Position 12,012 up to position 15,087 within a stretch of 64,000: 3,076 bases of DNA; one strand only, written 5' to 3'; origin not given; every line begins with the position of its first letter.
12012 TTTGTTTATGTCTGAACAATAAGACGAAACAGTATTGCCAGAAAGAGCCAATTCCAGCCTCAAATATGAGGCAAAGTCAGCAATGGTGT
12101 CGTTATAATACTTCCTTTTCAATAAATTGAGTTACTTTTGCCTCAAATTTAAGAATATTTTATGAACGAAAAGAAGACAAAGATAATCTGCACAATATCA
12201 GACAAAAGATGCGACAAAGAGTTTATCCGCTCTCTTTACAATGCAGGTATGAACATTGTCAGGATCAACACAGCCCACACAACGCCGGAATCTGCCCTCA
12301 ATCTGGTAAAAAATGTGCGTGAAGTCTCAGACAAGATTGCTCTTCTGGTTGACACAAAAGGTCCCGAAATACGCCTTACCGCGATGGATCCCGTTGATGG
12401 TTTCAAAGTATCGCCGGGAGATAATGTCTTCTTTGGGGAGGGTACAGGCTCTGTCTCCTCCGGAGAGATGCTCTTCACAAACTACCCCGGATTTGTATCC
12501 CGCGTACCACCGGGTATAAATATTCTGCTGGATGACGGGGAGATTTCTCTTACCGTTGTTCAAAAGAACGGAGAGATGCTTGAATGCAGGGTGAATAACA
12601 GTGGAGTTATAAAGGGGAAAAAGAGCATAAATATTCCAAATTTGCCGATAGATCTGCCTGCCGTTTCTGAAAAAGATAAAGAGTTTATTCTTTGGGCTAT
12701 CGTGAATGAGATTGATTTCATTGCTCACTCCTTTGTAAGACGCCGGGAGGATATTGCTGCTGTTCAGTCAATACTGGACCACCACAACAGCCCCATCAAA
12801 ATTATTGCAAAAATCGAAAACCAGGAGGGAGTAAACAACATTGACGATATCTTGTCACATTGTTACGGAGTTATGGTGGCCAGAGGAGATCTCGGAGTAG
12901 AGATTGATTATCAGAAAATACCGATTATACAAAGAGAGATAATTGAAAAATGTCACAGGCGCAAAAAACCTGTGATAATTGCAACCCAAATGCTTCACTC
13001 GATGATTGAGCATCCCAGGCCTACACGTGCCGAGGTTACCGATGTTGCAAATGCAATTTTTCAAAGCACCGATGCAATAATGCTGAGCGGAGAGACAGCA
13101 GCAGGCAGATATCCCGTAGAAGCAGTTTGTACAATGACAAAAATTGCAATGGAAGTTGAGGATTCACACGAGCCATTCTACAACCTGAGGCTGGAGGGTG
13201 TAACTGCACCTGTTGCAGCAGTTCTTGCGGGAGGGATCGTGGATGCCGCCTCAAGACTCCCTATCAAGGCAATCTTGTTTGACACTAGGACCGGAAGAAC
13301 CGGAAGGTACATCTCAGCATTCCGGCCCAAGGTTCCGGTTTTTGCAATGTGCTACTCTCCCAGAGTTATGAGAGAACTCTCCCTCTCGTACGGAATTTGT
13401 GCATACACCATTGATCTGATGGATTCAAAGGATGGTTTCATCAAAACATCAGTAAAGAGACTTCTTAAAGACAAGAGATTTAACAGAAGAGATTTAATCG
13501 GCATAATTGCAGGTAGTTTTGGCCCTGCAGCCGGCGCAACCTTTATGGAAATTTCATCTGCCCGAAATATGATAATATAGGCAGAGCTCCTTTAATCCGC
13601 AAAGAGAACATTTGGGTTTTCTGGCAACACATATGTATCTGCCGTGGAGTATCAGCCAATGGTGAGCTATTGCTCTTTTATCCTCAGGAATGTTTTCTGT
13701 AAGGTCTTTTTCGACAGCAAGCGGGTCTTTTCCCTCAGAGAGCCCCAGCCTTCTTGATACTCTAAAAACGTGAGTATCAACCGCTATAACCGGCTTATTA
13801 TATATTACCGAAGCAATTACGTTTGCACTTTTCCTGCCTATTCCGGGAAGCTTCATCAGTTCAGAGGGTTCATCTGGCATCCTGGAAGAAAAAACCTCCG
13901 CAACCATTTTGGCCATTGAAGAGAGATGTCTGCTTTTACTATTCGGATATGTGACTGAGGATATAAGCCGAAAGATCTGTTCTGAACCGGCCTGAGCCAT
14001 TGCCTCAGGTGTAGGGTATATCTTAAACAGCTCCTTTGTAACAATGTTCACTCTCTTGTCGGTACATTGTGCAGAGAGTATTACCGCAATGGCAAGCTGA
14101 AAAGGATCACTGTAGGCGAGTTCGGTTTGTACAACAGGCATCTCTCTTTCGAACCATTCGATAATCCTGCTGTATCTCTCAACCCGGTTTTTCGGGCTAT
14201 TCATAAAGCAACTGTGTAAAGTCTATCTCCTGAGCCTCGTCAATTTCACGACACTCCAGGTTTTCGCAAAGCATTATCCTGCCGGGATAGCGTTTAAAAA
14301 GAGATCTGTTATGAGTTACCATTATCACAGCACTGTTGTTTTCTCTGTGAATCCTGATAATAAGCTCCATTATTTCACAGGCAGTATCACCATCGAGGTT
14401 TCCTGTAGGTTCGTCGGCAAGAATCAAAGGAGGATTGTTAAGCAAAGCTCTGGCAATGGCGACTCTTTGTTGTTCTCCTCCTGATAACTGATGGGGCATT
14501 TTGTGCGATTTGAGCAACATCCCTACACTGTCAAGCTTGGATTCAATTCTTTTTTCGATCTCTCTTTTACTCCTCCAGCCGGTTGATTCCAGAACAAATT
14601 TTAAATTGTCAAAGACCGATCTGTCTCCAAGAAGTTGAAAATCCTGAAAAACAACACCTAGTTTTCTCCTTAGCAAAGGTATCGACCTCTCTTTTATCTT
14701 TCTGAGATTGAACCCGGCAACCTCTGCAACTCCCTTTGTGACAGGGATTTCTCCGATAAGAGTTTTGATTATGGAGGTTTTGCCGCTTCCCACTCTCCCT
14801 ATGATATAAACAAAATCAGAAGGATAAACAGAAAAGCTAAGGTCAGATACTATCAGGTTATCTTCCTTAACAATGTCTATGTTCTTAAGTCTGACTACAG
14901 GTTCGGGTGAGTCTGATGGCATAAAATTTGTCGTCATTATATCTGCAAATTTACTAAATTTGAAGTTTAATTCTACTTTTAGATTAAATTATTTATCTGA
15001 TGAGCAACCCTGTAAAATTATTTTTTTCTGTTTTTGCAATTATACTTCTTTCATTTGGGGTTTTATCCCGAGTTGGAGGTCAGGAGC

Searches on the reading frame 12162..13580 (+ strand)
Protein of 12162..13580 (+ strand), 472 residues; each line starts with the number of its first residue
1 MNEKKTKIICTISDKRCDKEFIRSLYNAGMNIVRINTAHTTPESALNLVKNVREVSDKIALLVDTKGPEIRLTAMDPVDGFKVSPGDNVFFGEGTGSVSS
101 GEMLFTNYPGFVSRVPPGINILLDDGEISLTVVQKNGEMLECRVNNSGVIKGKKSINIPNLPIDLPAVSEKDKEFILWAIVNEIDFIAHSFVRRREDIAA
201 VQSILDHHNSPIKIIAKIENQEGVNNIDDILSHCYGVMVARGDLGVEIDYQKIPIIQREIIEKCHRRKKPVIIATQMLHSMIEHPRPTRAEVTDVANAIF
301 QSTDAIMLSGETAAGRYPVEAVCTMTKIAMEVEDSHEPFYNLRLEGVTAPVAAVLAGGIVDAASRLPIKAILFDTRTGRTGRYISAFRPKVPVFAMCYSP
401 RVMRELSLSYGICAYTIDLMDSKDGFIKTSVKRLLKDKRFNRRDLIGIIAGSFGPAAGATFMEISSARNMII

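Call 39: search_protein_families(library=pfam, proteins=[window:12162-13580:+], max_evalue=1e-8)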
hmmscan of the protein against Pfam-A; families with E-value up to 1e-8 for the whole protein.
window:12162-13580:+ (472 aa): 2 families
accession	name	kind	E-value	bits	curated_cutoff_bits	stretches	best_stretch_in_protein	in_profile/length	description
PF00224.27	PK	-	9.8e-110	367.1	30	1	4-322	2-328/328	Pyruvate kinase, barrel domain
PF02887.21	PK_C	-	7.2e-17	62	28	1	358-458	6-106/114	Pyruvate kinase, alpha/beta domain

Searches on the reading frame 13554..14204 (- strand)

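Call 39: search_protein_families(library=pfam, proteins=[window:13554-14204:-], max_evalue=1e-8)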
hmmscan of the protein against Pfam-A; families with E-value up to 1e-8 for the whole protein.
window:13554-14204:- (216 aa): 1 family
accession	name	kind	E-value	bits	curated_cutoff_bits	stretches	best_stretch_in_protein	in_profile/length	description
PF00730.31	HhH-GPD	-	1.7e-23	83.5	26.2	1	39-173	1-107/108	HhH-GPD superfamily base excision DNA repair protein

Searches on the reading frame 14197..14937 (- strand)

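Call 40: search_protein_families(library=pfam, proteins=[window:14197-14937:-], max_evalue=1e-8)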
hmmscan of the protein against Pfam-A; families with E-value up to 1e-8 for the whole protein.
window:14197-14937:- (246 aa): 1 family
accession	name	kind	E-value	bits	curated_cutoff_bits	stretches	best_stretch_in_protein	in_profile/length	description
PF00005.33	ABC_tran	-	6.8e-30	104.9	25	1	31-178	2-136/137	ABC transporter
